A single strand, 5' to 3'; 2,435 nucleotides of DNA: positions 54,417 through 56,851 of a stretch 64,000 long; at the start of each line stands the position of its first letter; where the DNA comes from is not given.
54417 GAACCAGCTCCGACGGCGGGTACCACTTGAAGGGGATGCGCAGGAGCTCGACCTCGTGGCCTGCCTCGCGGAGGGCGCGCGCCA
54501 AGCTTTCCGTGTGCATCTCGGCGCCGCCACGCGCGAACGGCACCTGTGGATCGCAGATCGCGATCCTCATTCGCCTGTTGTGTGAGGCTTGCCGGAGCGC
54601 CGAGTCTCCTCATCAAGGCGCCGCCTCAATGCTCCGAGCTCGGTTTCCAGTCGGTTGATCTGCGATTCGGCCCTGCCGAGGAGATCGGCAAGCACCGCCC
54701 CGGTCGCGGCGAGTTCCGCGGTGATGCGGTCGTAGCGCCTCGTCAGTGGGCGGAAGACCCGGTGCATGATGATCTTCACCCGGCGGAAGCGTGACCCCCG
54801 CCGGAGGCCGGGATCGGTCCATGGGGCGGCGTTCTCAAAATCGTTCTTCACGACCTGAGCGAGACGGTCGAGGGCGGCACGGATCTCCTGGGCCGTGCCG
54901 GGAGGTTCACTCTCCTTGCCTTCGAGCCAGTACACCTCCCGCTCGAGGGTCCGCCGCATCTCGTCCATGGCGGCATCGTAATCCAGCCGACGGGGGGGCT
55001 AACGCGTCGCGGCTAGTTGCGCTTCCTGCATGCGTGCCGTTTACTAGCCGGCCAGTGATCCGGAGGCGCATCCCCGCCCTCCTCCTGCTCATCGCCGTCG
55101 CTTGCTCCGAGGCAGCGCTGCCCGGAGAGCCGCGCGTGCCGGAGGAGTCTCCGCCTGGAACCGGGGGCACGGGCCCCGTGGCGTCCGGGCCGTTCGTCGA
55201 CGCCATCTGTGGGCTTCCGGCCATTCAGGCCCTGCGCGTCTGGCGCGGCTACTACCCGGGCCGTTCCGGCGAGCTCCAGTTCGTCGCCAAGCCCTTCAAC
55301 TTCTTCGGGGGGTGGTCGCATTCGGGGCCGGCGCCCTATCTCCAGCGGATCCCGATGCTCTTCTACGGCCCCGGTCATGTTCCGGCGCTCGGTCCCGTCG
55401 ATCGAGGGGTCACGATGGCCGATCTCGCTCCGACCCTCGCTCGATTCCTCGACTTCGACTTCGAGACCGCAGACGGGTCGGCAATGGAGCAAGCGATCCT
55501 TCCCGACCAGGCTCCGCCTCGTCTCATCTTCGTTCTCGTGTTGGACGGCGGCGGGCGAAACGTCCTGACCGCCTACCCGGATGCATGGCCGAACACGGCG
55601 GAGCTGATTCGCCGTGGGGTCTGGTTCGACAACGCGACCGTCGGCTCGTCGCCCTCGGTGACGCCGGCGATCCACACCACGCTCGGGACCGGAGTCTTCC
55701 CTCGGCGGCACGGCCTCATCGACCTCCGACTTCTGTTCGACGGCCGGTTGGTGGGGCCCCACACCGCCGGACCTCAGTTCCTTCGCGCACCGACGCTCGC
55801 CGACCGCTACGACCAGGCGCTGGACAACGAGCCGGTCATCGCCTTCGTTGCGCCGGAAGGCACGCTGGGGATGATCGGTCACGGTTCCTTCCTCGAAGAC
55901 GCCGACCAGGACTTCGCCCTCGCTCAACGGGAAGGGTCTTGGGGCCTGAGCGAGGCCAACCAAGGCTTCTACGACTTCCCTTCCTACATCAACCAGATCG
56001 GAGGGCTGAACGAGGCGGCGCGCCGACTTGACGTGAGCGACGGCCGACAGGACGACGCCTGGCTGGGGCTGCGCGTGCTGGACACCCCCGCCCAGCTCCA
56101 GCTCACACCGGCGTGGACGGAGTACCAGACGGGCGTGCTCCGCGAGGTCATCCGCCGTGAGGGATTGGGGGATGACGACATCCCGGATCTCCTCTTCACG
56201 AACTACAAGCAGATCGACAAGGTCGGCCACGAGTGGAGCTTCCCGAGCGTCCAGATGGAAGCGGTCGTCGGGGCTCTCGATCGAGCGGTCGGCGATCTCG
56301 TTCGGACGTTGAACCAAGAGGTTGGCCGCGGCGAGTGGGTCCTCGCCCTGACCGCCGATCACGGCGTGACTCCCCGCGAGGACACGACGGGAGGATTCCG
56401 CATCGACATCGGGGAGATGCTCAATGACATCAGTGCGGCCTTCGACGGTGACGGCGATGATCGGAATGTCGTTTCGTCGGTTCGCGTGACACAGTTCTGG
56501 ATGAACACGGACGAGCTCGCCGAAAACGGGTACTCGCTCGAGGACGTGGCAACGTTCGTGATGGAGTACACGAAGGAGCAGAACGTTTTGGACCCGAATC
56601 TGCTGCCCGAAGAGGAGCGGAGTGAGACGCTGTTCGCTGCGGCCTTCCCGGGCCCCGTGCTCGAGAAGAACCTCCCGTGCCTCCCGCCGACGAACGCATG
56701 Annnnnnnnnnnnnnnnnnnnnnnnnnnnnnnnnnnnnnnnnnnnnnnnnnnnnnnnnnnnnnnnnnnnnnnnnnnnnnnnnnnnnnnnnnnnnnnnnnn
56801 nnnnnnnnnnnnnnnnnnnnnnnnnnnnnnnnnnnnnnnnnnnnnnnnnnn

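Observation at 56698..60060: Large fusion membrane protein (~1120 aa): GT-C-like glycosyltransferase domain fused to an MFS transporter domain, translationally coupled to a phosphodiesterase lipoprotein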

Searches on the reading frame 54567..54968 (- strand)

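Call 3: search_protein_families(library=pfam, proteins=[window:54567-54968:-], max_evalue=0.01)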
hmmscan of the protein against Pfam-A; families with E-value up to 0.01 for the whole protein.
window:54567-54968:- (133 aa): 0 families

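Call 84: search_protein_families(library=pfam, proteins=[window:54567-54968:-], max_evalue=1)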
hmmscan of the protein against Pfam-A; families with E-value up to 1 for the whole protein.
window:54567-54968:- (133 aa): 7 families
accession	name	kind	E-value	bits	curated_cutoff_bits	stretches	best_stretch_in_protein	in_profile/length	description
PF15497.11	SNAPC5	-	0.019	15.9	23.6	1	84-123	6-45/101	snRNA-activating protein complex subunit 19, SNAPc subunit 19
PF14915.12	CCDC144C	-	0.033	13.2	35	1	85-122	262-299/534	CCDC144C protein coiled-coil region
PF22905.2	Hydro_N_hd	-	0.036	14.4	27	1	80-130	96-146/195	Hydrolase N-terminal helical domain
PF25541.1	TBCA_PH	-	0.041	14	27.8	1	97-129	87-119/139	PH domain-containing proteins, TBCA domain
PF01544.23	CorA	-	0.046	13.5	27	1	30-119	131-216/292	CorA-like Mg2+ transporter protein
PF08287.16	DASH_Spc19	-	0.14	12.5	26.3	1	93-127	65-99/155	Spc19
PF22709.1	Mu_Gam-Sipho_Gp157-TOTE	-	0.22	11.9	27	1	80-121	16-54/63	Mu Gam/Sipho_Gp157-like domain of the TOTE conflict systems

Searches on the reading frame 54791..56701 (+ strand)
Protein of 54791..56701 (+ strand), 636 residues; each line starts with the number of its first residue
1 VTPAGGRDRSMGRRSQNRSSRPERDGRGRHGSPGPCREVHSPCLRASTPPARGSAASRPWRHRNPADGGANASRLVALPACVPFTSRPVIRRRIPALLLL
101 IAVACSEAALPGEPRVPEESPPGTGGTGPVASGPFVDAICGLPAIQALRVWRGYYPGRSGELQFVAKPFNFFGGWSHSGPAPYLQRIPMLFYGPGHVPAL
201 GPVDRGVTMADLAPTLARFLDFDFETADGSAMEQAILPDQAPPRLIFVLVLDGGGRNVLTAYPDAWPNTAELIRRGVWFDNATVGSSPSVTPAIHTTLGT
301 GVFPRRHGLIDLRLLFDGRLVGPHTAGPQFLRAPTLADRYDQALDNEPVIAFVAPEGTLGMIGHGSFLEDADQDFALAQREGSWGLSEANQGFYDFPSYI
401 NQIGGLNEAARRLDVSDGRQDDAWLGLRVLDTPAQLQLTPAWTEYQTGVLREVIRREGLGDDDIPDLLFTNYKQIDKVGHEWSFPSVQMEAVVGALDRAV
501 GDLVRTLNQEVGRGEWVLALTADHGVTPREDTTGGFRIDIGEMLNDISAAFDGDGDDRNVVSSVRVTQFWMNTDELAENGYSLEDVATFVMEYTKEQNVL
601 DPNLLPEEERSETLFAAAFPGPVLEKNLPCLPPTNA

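Call 3: search_protein_families(library=pfam, proteins=[window:54791-56701:+], max_evalue=0.01)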
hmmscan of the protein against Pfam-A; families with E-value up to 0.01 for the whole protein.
window:54791-56701:+ (636 aa): 3 families
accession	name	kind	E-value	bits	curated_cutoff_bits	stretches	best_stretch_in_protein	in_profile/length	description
PF01663.27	Phosphodiest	-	2.4e-23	83.7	23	1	248-534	3-228/342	Type I phosphodiesterase / nucleotide pyrophosphatase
PF01676.23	Metalloenzyme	-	2.4e-05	24.4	24.3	1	466-529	148-205/252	Metalloenzyme superfamily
PF00884.28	Sulfatase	-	0.0027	17.5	25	0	495-529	212-246/301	Sulfatase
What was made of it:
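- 55055..56701 (+): AP1: PafA/NPP-type alkaline-phosphatase-superfamily protein with a lipoprotein-like signal peptide (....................). Its stop overlaps the start of the fusion gene. Pfam PF01663, E 2e-23 (call 3).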

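Call 4: search_protein_families(library=ncbifam, proteins=[window:54791-56701:+], max_evalue=0.01)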
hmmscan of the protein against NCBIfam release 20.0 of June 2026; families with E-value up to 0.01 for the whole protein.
window:54791-56701:+ (636 aa): 3 families
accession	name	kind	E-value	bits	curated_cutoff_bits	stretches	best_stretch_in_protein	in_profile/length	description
NF042991.1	alk_phos_PafA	equivalog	1.4e-26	93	650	2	439-600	277-443/554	alkaline phosphatase PafA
NF051873.1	AlkPhosPhoY32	equivalog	3.7e-07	29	1000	1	442-526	256-339/539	alkaline phosphatase PhoY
TIGR01307.1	pgm_bpd_ind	equivalog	0.0048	15.4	330.65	1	463-526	383-440/504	2,3-bisphosphoglycerate-independent phosphoglycerate mutase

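Call 58: search_solved_structures(query=window:55046-56701:+, max_evalue=0.001)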
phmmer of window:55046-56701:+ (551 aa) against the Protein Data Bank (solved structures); distinct sequences matched with E-value up to 0.001: 4.
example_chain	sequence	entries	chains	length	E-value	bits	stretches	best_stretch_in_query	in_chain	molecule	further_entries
5tj3_A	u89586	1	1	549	8.9e-19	70.9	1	369-515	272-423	Alkaline phosphatase PafA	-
5too_A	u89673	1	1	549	2.7e-18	69.2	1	369-515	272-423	Alkaline phosphatase PafA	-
2gsn_A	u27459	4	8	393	0.00011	24.3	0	356-442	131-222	phosphodiesterase-nucleotide pyrophosphatase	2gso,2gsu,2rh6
7mw8_D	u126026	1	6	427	0.00048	22.2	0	356-442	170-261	Phosphodiesterase-nucleotide pyrophosphatase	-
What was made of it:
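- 55055..56701 (+): Closest solved sequence is PafA 5tj3, E 9e-19 (call 58).
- Closest known: PafA / PhoK / NPP branch of the alkaline-phosphatase superfamily. Same: PafA is the closest solved sequence (E 9e-19, call 58).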

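Call 112: find_homologous_proteins(query=window:55055-56698:+, max_evalue=1e-10)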
Query window:55055-56698:+ (548 aa): 1401 proteins with E <= 1e-10 among 8000 candidates; the best 120 are listed.
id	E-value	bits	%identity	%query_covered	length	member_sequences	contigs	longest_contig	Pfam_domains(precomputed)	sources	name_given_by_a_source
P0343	0.0e+0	1263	100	100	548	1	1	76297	PF01676.24,PF01663.28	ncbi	ncbi:MAG: alkaline phosphatase family protein [Actinomycetota bacterium]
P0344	1.0e-281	954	76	100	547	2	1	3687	PF01663.28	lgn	-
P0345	5.7e-205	701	57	99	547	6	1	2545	PF01663.28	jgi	jgi:type I phosphodiesterase/nucleotide pyrophosphatase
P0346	9.6e-201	687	57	99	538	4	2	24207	PF01663.28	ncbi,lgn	-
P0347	2.2e-200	685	56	99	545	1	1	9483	PF01663.28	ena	-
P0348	1.2e-199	683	57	99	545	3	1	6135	PF01663.28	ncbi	ncbi:MAG: alkaline phosphatase family protein [Actinomycetota bacterium]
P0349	2.2e-198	679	56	100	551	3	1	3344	PF01676.24,PF01663.28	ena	-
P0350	9.9e-198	677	57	96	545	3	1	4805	PF01663.28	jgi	-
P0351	4.1e-197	675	57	99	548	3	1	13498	PF01663.28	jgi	jgi:hypothetical protein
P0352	6.5e-196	671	56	99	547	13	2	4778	PF01663.28,PF00884.29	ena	-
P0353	1.0e-195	670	56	99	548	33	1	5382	PF01663.28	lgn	-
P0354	3.8e-195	668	59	92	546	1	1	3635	PF01663.28,PF00884.29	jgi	jgi:hypothetical protein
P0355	5.4e-195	668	57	99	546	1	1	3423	PF01663.28,PF00884.29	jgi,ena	jgi:hypothetical protein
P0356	6.8e-195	667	58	92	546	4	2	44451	PF01663.28,PF00884.29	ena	-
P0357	2.4e-194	665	56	99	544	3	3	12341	PF01663.28,PF00884.29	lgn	-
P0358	5.0e-194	664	57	99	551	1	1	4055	PF01663.28,PF00884.29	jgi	jgi:hypothetical protein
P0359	1.7e-193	663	56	99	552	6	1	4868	PF01663.28,PF00884.29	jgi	jgi:hypothetical protein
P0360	2.2e-193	662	56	99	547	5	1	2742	PF01663.28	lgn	-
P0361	3.9e-191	655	55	99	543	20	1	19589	PF01663.28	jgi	jgi:Type I phosphodiesterase / nucleotide pyrophosphatase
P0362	4.6e-190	651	55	98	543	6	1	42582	PF01663.28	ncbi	-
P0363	6.5e-190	651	58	91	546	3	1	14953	PF01663.28,PF00884.29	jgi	jgi:hypothetical protein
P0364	1.9e-189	649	56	97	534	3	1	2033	PF01663.28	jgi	jgi:hypothetical protein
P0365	5.7e-189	648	55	99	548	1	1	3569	PF01663.28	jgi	jgi:Type I phosphodiesterase / nucleotide pyrophosphatase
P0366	1.5e-188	646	57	92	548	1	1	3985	PF01663.28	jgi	jgi:hypothetical protein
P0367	2.4e-188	646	55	98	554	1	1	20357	PF01663.28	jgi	jgi:Type I phosphodiesterase / nucleotide pyrophosphatase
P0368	2.9e-188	645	55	99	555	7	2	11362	PF01663.28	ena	-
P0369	3.3e-188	645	55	98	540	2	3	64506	PF01663.28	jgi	jgi:hypothetical protein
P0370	3.5e-188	645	55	99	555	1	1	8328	PF01663.28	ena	-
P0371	3.5e-188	645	54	99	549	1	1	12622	PF01663.28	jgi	jgi:predicted AlkP superfamily pyrophosphatase or phosphodiesterase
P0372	5.7e-188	644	55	99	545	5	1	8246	PF01663.28,PF00884.29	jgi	jgi:hypothetical protein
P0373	7.3e-188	644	54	99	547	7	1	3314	PF01663.28,PF00884.29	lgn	-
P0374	2.3e-187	642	55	99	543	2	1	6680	PF01663.28,PF00884.29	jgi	jgi:hypothetical protein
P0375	2.4e-187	642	56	99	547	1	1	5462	PF01663.28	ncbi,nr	ncbi:MAG TPA: alkaline phosphatase family protein [Actinomycetota bacterium]|nr:alkaline phosphatase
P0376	2.7e-187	642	55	100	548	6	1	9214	PF01663.28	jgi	jgi:Type I phosphodiesterase / nucleotide pyrophosphatase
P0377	2.7e-187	642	57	92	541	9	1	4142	PF01663.28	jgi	jgi:hypothetical protein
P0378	2.8e-187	642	55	98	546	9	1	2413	PF01663.28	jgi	jgi:hypothetical protein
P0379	7.0e-187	641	55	100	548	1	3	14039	PF01663.28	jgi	jgi:Type I phosphodiesterase / nucleotide pyrophosphatase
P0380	9.3e-187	640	54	99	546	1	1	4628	PF01663.28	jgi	jgi:hypothetical protein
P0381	1.3e-186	640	58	92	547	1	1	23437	PF01663.28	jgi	jgi:Type I phosphodiesterase / nucleotide pyrophosphatase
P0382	5.7e-186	638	56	97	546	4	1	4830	PF01663.28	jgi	jgi:hypothetical protein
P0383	6.2e-186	638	55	100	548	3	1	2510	PF01663.28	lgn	-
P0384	9.7e-186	637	54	99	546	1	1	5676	PF01663.28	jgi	jgi:hypothetical protein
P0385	2.0e-185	636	56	93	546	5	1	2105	PF01663.28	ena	-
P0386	1.3e-184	633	55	99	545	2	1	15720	PF01663.28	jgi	jgi:Type I phosphodiesterase / nucleotide pyrophosphatase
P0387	1.4e-184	633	56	96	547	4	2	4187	PF01663.28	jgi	jgi:hypothetical protein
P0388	8.4e-184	631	55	97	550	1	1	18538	PF01663.28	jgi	jgi:Type I phosphodiesterase / nucleotide pyrophosphatase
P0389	1.7e-183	630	58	91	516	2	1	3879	PF01663.28,PF00884.29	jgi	jgi:hypothetical protein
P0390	2.0e-183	629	54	99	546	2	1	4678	PF01663.28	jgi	jgi:hypothetical protein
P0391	3.3e-183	629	55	94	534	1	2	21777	PF01676.24,PF01663.28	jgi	jgi:hypothetical protein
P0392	4.0e-183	628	56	95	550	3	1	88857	PF01663.28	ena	-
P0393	4.1e-183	628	55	97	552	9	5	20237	PF01663.28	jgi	jgi:hypothetical protein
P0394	1.6e-182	626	54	95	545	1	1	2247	PF01676.24,PF01663.28,PF00884.29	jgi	jgi:hypothetical protein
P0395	1.0e-181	624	55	92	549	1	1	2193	PF01663.28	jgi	jgi:hypothetical protein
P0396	1.1e-181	624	57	90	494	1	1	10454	PF01663.28,PF00884.29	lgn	-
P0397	1.8e-181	623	54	99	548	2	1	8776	PF01663.28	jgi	jgi:Type I phosphodiesterase / nucleotide pyrophosphatase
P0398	2.2e-181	623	53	98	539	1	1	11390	PF01676.24,PF01663.28,PF00884.29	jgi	jgi:Type I phosphodiesterase / nucleotide pyrophosphatase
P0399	5.9e-181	621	55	99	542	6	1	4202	PF01676.24,PF01663.28,PF00884.29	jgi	jgi:hypothetical protein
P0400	6.2e-181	621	54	97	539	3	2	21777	PF01676.24,PF01663.28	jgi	jgi:hypothetical protein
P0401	6.2e-181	621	53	99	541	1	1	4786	PF01676.24,PF01663.28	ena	-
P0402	6.4e-181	621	55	94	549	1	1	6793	PF01676.24,PF01663.28,PF00884.29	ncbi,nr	ncbi:MAG TPA: alkaline phosphatase family protein [Actinomycetota bacterium]|nr:alkaline phosphatase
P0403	7.1e-181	621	54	99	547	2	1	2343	PF01676.24,PF01663.28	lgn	-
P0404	1.1e-179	617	53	98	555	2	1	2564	PF01663.28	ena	-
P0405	2.0e-179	616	57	92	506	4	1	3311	PF01663.28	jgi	jgi:Type I phosphodiesterase / nucleotide pyrophosphatase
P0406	2.3e-179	616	54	99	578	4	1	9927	PF01676.24,PF01663.28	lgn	-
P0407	3.3e-179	615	53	99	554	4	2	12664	PF01663.28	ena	-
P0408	3.9e-179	615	54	99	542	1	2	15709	PF01676.24,PF01663.28,PF00884.29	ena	-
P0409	4.4e-179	615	56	92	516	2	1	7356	PF01676.24,PF01663.28,PF00884.29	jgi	jgi:hypothetical protein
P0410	7.0e-179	614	55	94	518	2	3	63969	PF01663.28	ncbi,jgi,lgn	jgi:hypothetical protein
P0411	1.1e-178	614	53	97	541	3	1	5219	PF01663.28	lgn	-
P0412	2.4e-178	613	55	91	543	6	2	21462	PF01676.24,PF01663.28,PF00884.29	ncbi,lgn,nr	ncbi:MAG TPA: alkaline phosphatase family protein [Actinomycetota bacterium]|nr:alkaline phosphatase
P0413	4.3e-178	612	52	98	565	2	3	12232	PF01663.28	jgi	jgi:hypothetical protein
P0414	4.3e-178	612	56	90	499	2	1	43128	PF01676.24,PF01663.28,PF00884.29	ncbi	-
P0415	1.9e-177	610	55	94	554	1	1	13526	PF01676.24,PF01663.28,PF00884.29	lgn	-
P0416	6.0e-177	608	54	93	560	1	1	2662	PF01676.24,PF01663.28,PF00884.29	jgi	jgi:hypothetical protein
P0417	2.2e-174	600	56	90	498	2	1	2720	PF01676.24,PF01663.28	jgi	jgi:hypothetical protein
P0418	2.3e-174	599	53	99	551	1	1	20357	PF01663.28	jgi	jgi:Type I phosphodiesterase / nucleotide pyrophosphatase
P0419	2.6e-173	596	51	99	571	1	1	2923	PF01663.28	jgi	jgi:Type I phosphodiesterase / nucleotide pyrophosphatase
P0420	3.1e-173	596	53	99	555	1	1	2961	PF01676.24,PF01663.28,PF00884.29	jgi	jgi:hypothetical protein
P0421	3.7e-173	595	52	97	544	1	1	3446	PF01676.24,PF01663.28,PF00884.29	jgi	jgi:hypothetical protein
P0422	1.7e-172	593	53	94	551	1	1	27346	PF01676.24,PF01663.28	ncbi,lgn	ncbi:MAG: alkaline phosphatase family protein [Actinomycetota bacterium]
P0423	5.1e-172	592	51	99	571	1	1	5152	PF01676.24,PF01663.28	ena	-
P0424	5.9e-172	592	51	99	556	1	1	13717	PF01676.24,PF01663.28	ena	-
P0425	9.1e-172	591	51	99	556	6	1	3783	PF01676.24,PF01663.28,PF00884.29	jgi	jgi:hypothetical protein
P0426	1.2e-171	591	53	98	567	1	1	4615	PF01676.24,PF01663.28,PF00884.29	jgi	jgi:hypothetical protein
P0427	1.5e-171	590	52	99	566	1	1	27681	PF01663.28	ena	-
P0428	2.2e-171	590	52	99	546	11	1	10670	PF01676.24,PF01663.28,PF00884.29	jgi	-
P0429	2.5e-171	589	55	91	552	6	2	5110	PF01663.28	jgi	jgi:hypothetical protein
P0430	4.1e-171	589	50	99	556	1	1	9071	PF01676.24,PF01663.28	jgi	jgi:predicted AlkP superfamily pyrophosphatase or phosphodiesterase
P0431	5.3e-171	588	51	99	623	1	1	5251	PF01663.28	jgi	jgi:hypothetical protein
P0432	8.7e-171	588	54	91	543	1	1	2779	PF01676.24,PF01663.28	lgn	-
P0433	1.1e-170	587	53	90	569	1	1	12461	PF01676.24,PF01663.28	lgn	-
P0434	1.6e-170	587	52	97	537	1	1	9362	PF01676.24,PF01663.28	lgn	-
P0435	7.2e-170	585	51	99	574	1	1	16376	PF01676.24,PF01663.28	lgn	-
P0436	1.1e-169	584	54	90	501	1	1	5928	PF01676.24,PF01663.28,PF00884.29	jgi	-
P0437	1.4e-169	584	55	92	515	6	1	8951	PF01663.28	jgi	jgi:predicted AlkP superfamily pyrophosphatase or phosphodiesterase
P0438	1.3e-168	580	49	99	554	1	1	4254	PF01676.24,PF01663.28,PF00884.29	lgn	-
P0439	1.5e-168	580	54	88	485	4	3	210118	PF01676.24,PF01663.28,PF00884.29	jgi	jgi:hypothetical protein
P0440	1.8e-168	580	52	91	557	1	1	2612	PF01663.28,PF00884.29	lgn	-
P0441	2.2e-168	580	50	99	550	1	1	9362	PF01663.28,PF00884.29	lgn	-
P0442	5.6e-168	578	53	90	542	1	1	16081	PF01676.24,PF01663.28,PF00884.29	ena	-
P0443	8.2e-168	578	54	90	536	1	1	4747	PF01676.24,PF01663.28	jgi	jgi:hypothetical protein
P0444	8.9e-168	578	53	91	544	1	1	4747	PF01676.24,PF01663.28,PF00884.29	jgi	jgi:predicted AlkP superfamily pyrophosphatase or phosphodiesterase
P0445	3.8e-167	576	51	99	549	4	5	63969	PF01663.28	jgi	jgi:predicted AlkP superfamily pyrophosphatase or phosphodiesterase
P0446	2.0e-165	570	54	91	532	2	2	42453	PF01676.24,PF01663.28,PF00884.29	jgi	-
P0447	2.4e-165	570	51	98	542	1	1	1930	PF01676.24,PF01663.28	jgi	jgi:hypothetical protein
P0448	2.6e-165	570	51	96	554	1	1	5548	PF01663.28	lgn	-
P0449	3.2e-165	569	52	90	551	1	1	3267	PF01676.24,PF01663.28,PF00884.29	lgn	-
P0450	3.3e-165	569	51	98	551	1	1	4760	PF01676.24,PF01663.28,PF00884.29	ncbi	ncbi:MAG: alkaline phosphatase family protein [Actinomycetota bacterium]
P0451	3.9e-165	569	52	91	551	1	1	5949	PF01676.24,PF01663.28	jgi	jgi:hypothetical protein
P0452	3.9e-165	569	54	88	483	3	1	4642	PF01676.24,PF01663.28,PF00884.29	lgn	-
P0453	2.2e-164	567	52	91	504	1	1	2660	PF01663.28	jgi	jgi:Type I phosphodiesterase / nucleotide pyrophosphatase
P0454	3.2e-164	566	53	91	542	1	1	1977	PF01676.24,PF01663.28,PF00884.29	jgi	jgi:hypothetical protein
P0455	4.3e-164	566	54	91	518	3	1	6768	PF01663.28,PF00884.29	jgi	jgi:arylsulfatase A-like enzyme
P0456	5.0e-164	565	50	92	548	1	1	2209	PF01663.28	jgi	jgi:Type I phosphodiesterase / nucleotide pyrophosphatase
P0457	1.8e-163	563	51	98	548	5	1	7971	PF01676.24,PF01663.28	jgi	jgi:hypothetical protein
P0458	2.8e-163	563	48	99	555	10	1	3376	PF01663.28,PF00884.29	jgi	jgi:hypothetical protein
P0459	4.1e-163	562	51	98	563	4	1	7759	PF01676.24,PF01663.28,PF00884.29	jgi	jgi:hypothetical protein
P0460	1.1e-162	561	50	99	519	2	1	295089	PF01676.24,PF01663.28,PF00884.29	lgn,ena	-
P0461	1.2e-162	561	50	99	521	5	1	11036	PF01676.24,PF01663.28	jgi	jgi:hypothetical protein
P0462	1.4e-162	561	52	91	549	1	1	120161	PF01676.24,PF01663.28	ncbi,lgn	-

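Call 113: find_encoding_contigs(protein=P0343, flank=10000, max_places=1)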
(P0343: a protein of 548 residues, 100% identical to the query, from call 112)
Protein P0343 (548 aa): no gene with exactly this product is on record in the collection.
